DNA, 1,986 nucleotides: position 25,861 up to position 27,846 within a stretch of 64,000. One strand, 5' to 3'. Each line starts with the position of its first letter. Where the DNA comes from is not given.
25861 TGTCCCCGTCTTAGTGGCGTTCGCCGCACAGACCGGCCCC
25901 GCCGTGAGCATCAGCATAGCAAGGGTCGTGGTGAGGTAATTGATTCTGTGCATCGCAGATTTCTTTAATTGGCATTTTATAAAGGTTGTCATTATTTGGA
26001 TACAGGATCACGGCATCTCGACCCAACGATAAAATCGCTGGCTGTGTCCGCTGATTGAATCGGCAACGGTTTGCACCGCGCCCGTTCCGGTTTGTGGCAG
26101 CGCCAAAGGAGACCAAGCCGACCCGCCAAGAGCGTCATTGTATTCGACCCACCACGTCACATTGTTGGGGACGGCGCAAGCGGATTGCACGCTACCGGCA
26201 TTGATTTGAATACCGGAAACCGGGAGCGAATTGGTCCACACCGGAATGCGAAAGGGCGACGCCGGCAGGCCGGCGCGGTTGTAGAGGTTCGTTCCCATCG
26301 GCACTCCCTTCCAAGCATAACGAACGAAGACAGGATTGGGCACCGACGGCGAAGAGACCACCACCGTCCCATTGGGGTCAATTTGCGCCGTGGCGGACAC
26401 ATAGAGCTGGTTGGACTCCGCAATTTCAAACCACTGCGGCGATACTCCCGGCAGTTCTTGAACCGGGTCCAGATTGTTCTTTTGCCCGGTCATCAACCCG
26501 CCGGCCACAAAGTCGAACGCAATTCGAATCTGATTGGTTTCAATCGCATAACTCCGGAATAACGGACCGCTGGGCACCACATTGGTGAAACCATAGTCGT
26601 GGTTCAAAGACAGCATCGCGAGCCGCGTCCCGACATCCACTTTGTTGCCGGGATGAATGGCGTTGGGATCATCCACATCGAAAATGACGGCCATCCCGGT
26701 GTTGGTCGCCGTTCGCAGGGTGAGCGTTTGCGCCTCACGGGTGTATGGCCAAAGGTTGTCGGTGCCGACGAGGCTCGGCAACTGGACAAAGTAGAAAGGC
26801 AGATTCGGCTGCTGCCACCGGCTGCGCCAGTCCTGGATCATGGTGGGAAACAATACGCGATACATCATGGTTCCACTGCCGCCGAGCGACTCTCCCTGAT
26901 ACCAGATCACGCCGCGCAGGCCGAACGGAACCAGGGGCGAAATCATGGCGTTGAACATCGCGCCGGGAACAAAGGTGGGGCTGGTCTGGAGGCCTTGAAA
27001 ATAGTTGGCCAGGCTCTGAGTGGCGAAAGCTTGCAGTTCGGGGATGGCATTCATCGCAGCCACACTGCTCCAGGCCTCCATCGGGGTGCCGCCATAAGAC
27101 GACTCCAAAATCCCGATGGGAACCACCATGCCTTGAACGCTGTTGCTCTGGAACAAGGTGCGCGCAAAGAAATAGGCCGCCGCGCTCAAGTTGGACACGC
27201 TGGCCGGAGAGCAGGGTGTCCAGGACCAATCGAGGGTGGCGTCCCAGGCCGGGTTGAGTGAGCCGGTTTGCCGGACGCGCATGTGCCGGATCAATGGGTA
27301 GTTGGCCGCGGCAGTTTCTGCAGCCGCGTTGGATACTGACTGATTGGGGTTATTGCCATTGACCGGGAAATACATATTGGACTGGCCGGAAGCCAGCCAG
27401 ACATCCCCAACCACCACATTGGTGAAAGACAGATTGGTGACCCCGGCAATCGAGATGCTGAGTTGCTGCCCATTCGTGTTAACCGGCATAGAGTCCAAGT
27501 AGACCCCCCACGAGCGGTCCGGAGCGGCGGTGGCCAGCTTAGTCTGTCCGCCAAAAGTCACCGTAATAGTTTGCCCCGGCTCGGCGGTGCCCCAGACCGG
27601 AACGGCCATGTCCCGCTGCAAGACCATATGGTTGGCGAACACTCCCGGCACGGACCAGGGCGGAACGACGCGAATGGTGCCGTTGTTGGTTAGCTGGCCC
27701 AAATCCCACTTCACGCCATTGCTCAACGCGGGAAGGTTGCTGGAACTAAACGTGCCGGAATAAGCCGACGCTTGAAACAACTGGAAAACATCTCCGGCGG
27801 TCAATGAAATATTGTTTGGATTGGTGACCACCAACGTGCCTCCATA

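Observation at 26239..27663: SASA-type O-acetylesterase domain displayed at the end of a ~1000-aa PATR beta-helix stalk (P2)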

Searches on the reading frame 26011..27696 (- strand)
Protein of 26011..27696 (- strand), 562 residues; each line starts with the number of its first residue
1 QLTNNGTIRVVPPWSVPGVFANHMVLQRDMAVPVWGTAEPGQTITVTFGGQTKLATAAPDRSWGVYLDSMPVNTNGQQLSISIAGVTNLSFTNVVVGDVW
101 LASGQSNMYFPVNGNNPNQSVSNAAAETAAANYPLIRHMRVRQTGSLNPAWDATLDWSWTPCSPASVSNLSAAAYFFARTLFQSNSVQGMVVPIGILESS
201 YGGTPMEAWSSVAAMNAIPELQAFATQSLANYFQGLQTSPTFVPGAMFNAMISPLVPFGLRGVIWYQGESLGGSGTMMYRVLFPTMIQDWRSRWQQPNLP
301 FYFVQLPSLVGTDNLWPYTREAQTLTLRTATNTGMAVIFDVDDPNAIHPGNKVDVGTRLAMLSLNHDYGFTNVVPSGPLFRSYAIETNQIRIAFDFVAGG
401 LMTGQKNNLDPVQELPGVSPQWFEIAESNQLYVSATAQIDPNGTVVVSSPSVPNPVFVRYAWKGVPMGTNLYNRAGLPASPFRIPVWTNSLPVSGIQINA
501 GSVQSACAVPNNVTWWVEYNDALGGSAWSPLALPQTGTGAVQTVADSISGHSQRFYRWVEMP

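Call 8: search_solved_structures(query=window:26011-27669:-, max_evalue=0.01, show_alignments=3)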
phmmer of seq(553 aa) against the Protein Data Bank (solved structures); distinct sequences matched with E-value up to 0.01: 7.
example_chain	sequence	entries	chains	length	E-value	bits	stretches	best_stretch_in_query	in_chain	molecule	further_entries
9ega_A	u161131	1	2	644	8.1e-88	298.7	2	234-474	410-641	Sialate O-acetylesterase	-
9h4u_A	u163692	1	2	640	2.2e-81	277.4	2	224-478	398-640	Carbohydrate esterase FI8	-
7kmm_A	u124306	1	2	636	2.9e-67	230.8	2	232-478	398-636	Sialic acid-specific 9-O-acetylesterase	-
8f9o_A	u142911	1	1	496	1.9e-35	125.8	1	11-371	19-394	Sialic acid acetylesterase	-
8f9p_A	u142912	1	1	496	5e-35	124.4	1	11-371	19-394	Sialic acid acetylesterase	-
8f9q_A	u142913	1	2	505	1e-33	120.1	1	11-372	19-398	Sialic acid acetylesterase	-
8f9r_A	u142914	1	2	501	1.5e-31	112.9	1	11-386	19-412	Sialic acid acetylesterase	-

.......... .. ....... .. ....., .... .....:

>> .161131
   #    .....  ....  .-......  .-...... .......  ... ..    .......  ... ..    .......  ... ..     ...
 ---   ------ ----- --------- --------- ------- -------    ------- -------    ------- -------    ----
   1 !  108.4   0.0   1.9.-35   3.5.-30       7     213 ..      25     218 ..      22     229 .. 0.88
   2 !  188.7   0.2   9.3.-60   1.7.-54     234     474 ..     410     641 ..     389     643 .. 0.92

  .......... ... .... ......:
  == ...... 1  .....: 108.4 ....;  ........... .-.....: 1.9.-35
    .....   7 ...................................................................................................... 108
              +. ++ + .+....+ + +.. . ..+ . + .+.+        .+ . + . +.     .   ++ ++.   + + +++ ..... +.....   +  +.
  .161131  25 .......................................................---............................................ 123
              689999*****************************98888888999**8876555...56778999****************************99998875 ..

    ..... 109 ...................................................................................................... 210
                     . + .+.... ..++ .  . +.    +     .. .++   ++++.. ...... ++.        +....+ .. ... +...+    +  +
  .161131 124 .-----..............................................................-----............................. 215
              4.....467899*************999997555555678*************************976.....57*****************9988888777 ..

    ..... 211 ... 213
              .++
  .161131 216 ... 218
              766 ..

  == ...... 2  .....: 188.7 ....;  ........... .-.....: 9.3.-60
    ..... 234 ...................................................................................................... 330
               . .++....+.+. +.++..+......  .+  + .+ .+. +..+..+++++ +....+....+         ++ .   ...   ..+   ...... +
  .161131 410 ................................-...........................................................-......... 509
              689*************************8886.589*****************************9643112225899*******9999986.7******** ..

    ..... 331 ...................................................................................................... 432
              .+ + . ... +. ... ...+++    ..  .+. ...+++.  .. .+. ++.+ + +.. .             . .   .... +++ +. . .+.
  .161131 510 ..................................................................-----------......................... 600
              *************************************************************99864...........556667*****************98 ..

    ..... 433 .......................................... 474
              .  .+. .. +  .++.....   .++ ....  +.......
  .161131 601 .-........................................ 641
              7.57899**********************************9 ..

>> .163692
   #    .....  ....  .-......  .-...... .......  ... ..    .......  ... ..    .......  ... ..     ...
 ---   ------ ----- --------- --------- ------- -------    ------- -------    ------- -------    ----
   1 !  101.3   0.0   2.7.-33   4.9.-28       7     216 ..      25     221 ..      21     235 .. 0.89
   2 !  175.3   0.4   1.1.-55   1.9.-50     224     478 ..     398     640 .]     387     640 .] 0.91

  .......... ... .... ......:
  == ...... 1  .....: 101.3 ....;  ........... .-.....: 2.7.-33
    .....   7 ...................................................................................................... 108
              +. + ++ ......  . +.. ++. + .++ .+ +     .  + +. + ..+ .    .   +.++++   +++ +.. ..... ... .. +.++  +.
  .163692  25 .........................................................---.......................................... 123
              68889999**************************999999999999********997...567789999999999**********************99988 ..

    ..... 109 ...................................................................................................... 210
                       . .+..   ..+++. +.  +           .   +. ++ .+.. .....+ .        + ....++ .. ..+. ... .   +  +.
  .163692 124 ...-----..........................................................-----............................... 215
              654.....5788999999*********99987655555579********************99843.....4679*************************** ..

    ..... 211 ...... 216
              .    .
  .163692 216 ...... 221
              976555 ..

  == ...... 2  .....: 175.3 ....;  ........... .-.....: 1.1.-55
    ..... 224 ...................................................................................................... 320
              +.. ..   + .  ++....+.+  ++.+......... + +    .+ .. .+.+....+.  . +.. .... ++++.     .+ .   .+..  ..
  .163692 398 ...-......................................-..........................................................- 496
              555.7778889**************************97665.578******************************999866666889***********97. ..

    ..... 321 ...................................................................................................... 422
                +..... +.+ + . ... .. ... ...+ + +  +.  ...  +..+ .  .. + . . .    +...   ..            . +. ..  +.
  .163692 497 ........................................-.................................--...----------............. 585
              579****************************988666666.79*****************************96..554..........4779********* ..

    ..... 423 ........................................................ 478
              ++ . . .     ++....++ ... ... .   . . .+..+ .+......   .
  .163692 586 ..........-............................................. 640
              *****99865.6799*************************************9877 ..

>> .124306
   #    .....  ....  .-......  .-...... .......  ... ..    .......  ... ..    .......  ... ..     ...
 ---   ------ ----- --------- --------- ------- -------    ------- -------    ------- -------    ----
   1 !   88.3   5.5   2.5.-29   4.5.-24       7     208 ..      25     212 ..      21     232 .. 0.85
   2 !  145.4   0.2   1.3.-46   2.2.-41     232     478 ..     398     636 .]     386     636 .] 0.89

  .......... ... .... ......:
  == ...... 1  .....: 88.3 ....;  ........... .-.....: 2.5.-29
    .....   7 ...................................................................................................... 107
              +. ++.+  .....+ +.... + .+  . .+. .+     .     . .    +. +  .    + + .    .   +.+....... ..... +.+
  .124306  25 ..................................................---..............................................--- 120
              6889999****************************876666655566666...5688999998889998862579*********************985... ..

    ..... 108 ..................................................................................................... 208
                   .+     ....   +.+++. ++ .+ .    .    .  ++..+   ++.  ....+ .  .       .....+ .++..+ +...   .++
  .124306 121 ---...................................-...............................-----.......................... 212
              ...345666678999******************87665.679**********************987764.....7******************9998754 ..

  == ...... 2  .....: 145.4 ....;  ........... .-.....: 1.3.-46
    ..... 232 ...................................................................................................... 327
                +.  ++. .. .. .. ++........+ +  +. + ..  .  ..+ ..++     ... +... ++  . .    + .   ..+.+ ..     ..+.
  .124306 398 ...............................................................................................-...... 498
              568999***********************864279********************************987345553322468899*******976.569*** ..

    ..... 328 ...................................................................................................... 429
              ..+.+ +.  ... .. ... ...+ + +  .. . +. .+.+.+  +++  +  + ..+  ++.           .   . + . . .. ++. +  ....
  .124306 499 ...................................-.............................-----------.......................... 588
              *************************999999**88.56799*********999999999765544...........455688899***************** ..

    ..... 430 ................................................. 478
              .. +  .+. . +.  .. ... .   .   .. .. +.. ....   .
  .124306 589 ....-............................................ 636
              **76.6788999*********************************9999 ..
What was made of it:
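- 26242..26580 (-): CE20 C-terminal beta-sandwich (ORF aa 1402-1514), ending in .............. Aligned to the C-terminal domains of 9EGA, 9H4U and 7KMM through to their last residues (call 8).
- On CAZy CE20 / Pfam SASA (PF03629): 7KMM E 2.9e-67 (call 8). The alignments to 9EGA, 9H4U and 7KMM skip chain residues ~220-400 (call 8).
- Checked: The match is far beyond chance: phmmer against PDB gives 8e-88 to 9EGA and 3e-67 to 7KMM (call 8).
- Call 8 (E 8e-88, 2e-81 and 3e-67 to 9EGA, 9H4U and 7KMM).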

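Call 12: find_homologous_proteins(query=window:26011-27669:-, max_evalue=1e-10)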
Query seq(553 aa) (553 aa): 7894 proteins with E <= 1e-10 among 8000 candidates; the best 120 are listed.
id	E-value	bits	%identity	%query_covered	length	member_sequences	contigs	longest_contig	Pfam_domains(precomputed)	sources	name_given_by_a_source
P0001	0.0e+0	1149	91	100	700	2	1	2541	PF03629.25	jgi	-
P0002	1.4e-216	739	63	100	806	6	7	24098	PF03629.25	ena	-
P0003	6.4e-216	736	63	99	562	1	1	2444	PF03629.25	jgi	jgi:sialate O-acetylesterase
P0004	5.4e-197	674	58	100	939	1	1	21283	PF12951.14,PF03629.25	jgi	jgi:sialate O-acetylesterase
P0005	6.0e-194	664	59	96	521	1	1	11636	PF03629.25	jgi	jgi:sialate O-acetylesterase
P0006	1.5e-164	567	55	99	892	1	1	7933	PF03629.25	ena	-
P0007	2.5e-163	563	53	99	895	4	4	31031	PF03629.25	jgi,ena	-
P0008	1.3e-162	561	53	99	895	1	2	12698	PF03629.25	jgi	-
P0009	5.7e-161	555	53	99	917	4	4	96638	PF03629.25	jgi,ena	-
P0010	9.7e-154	531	51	100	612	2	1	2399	PF03629.25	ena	-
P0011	1.6e-148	514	55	86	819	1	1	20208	PF12951.14,PF03629.25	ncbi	ncbi:MAG: autotransporter-associated beta strand repeat-containing protein, partial [bacterium]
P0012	3.5e-141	490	47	100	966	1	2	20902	PF12951.14,PF03629.25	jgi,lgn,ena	-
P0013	1.5e-126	441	64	56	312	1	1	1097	PF03629.25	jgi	jgi:hypothetical protein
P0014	9.1e-121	422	50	44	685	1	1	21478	PF03629.25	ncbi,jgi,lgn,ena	jgi:sialate O-acetylesterase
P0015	1.1e-118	416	52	44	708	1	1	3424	PF03629.25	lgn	-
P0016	6.1e-118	413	38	85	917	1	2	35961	PF03629.25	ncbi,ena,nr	ncbi:MAG: hypothetical protein HRT89_23135 [Lentisphaeria bacterium]|nr:sialate O-acetylesterase [Le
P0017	1.3e-117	412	51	46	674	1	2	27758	PF03629.25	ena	-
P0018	4.9e-117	410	37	85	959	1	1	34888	PF03629.25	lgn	-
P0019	2.8e-115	404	49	45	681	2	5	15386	PF03629.25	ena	-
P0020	4.7e-115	404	46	48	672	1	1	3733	PF03629.25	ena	-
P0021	2.9e-114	401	48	45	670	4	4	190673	PF03629.25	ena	-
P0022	8.1e-114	399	47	47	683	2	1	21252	PF03629.25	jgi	-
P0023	9.7e-114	399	47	47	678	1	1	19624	PF03629.25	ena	-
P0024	1.3e-113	399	50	45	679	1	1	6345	PF03629.25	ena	-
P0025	1.3e-113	399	49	44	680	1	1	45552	PF03629.25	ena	-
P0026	1.5e-113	399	49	50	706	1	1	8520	PF03629.25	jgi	jgi:sialate O-acetylesterase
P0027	2.5e-113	398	46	48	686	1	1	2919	PF03629.25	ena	-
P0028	3.0e-113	398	47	43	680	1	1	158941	PF03629.25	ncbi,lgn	ncbi:MAG: sialate O-acetylesterase [Verrucomicrobiota bacterium]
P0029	1.4e-112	395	43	84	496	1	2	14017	PF03629.25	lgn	-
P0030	2.1e-112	395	49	43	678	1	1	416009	PF03629.25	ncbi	-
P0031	7.1e-112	393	47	47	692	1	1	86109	PF03629.25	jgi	jgi:sialate O-acetylesterase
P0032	4.7e-111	390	49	43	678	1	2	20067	PF03629.25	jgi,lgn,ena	jgi:sialate O-acetylesterase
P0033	5.3e-111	390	48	43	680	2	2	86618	PF03629.25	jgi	jgi:sialate O-acetylesterase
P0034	5.5e-111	390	46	44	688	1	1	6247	PF03629.25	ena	-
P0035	6.7e-111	390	48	45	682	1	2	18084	PF03629.25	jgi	jgi:sialate O-acetylesterase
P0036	7.7e-111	390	47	43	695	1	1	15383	PF03629.25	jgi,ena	-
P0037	1.3e-110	389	48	45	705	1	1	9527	PF03629.25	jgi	jgi:sialate O-acetylesterase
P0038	5.6e-110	387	47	53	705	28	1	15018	PF03629.25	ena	-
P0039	1.5e-109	385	46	48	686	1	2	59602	PF03629.25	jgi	jgi:sialate O-acetylesterase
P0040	1.9e-109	385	47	43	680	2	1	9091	PF03629.25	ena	-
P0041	2.2e-109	385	44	85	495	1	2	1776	PF03629.25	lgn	-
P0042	2.2e-109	385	43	86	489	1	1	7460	PF03629.25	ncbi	-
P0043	3.0e-109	384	-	-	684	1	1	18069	PF03629.25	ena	-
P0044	4.1e-109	384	46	50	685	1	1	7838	PF03629.25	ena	-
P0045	4.2e-109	384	43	86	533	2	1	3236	PF03629.25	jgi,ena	jgi:sialate O-acetylesterase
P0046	5.9e-109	383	45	43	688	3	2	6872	PF03629.25,PF17936.8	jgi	-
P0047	1.6e-108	382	47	43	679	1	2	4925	PF03629.25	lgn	-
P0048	1.8e-108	382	48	44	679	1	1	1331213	PF03629.25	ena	-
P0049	4.5e-108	380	47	44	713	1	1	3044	PF03629.25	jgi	jgi:sialate O-acetylesterase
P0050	7.4e-108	380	40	86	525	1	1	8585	PF03629.25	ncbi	-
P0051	4.3e-107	377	44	86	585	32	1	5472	PF03629.25,PF01847.23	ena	-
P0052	1.1e-106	376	41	85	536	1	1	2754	PF03629.25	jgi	jgi:sialate O-acetylesterase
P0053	1.3e-106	376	44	85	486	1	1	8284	PF03629.25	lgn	-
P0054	2.4e-106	375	42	85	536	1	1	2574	PF03629.25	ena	-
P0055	9.5e-106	373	43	86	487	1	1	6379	PF03629.25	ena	-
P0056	1.1e-105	373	50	44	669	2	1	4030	PF03629.25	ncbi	-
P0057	1.2e-105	373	43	86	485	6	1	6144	PF03629.25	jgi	jgi:sialate O-acetylesterase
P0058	1.5e-105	372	43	85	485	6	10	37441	PF03629.25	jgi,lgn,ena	jgi:sialate O-acetylesterase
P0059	1.6e-105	372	41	85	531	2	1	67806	PF03629.25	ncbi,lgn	-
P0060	2.6e-105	371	51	44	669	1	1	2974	PF03629.25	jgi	jgi:sialate O-acetylesterase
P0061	4.4e-105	371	41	85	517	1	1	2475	PF03629.25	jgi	jgi:sialate O-acetylesterase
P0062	4.8e-105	370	48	44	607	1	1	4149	PF03629.25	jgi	-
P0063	7.3e-105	370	46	49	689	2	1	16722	PF03629.25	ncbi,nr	ncbi:MAG: 9-O-acetylesterase [Verrucomicrobia bacterium]|nr:9-O-acetylesterase [Verrucomicrobiota ba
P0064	7.6e-105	370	41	86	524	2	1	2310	PF03629.25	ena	-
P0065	1.0e-104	369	40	86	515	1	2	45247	PF03629.25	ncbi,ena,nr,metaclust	ncbi:MAG: hypothetical protein A2X49_09980 [Lentisphaerae bacterium GWF2_52_8]|nr:MAG: hypothetical 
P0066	1.4e-104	369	43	85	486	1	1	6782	PF03629.25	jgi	jgi:sialate O-acetylesterase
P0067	1.5e-104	369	42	85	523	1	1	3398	PF03629.25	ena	-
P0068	1.7e-104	369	43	85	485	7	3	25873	PF03629.25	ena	-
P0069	1.8e-104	369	43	85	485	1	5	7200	PF03629.25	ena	-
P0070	2.3e-104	368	43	85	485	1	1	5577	PF03629.25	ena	-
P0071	2.8e-104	368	47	43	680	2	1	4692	PF03629.25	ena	-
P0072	3.0e-104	368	41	86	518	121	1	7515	PF03629.25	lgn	-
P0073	4.2e-104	367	43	85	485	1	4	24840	PF03629.25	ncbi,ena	-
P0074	4.4e-104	367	43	85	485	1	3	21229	PF03629.25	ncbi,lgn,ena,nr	ncbi:MAG TPA: sialate O-acetylesterase [Verrucomicrobiales bacterium]|nr:sialate O-acetylesterase [V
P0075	4.7e-104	367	47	43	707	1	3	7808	PF03629.25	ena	-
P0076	5.1e-104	367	43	85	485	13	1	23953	PF03629.25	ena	-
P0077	7.6e-104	367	42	86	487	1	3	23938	PF03629.25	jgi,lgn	-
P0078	8.7e-104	366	43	85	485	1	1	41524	PF03629.25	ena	-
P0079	8.7e-104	366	43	85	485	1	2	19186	PF03629.25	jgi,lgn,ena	-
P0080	8.9e-104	366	43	85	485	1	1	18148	PF03629.25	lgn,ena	-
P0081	9.0e-104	366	43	85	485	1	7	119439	PF03629.25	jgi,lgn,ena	-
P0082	9.2e-104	366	43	85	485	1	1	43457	PF03629.25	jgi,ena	-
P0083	9.8e-104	366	41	85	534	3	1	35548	PF03629.25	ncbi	-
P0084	1.1e-103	366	42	85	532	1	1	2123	PF03629.25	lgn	-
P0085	1.1e-103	366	43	85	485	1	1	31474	PF03629.25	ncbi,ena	-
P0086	1.2e-103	366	41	86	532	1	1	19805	PF03629.25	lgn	-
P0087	1.8e-103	365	39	86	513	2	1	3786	PF03629.25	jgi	jgi:sialate O-acetylesterase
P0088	1.9e-103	365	42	85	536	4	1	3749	PF03629.25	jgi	jgi:sialate O-acetylesterase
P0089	1.9e-103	365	47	43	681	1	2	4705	PF03629.25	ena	-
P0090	2.2e-103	365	46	43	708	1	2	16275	PF03629.25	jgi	jgi:sialate O-acetylesterase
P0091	2.3e-103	365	47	45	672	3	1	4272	PF03629.25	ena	-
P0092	2.4e-103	365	42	86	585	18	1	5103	PF03629.25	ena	-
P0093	2.7e-103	365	42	85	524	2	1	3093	PF03629.25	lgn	-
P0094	3.9e-103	364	42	85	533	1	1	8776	PF03629.25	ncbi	-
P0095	4.0e-103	364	42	86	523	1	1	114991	PF03629.25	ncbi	-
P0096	4.3e-103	364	49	44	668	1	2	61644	PF03629.25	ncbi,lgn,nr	ncbi:9-O-acetylesterase [candidate division KSB1 bacterium]|nr:9-O-acetylesterase [candidate divisio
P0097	4.7e-103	364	44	85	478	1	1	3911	PF03629.25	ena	-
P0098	7.1e-103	363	43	85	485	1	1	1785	PF03629.25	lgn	-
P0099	7.5e-103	363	41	85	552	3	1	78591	PF03629.25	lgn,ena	-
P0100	8.3e-103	363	42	85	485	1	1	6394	PF03629.25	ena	-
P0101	1.0e-102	363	41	85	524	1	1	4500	PF03629.25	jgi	-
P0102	1.3e-102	362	41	85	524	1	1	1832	PF03629.25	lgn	-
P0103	1.5e-102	362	48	43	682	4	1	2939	PF03629.25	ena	-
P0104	1.5e-102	362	42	85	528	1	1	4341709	PF03629.25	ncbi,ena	-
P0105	2.0e-102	362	-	-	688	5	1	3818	PF03629.25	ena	-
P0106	2.2e-102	362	43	85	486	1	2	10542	PF03629.25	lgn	-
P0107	2.3e-102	362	40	86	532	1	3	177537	PF03629.25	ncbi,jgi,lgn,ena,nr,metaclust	ncbi:MAG: hypothetical protein A2020_02855 [Lentisphaerae bacterium GWF2_45_14]|nr:MAG: hypothetical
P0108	2.4e-102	362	50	45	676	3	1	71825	PF03629.25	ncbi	-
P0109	2.9e-102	361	43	86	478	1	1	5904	PF03629.25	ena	-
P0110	2.9e-102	361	41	86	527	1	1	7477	PF03629.25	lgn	-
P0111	3.4e-102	361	42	85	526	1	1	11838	PF03629.25,PF17936.8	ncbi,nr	ncbi:MAG: sialate O-acetylesterase [Lentisphaerae bacterium]|nr:sialate O-acetylesterase [Lentisphae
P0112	4.9e-102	361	35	84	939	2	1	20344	PF03629.25,PF17936.8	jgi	-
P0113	6.2e-102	360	42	85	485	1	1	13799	PF03629.25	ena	-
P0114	6.5e-102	360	42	85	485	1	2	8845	PF03629.25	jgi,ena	-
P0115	6.6e-102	360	42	85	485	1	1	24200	PF03629.25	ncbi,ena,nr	ncbi:hypothetical protein N8631_01655 [Verrucomicrobiales bacterium]|nr:hypothetical protein [Verruc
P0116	6.7e-102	360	42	85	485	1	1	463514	PF03629.25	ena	-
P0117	6.7e-102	360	41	85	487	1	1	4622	PF03629.25,PF17936.8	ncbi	-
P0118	7.2e-102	360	42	85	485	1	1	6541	PF03629.25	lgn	-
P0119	7.8e-102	360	42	85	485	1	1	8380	PF03629.25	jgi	-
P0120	8.3e-102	360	42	85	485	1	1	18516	PF03629.25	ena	-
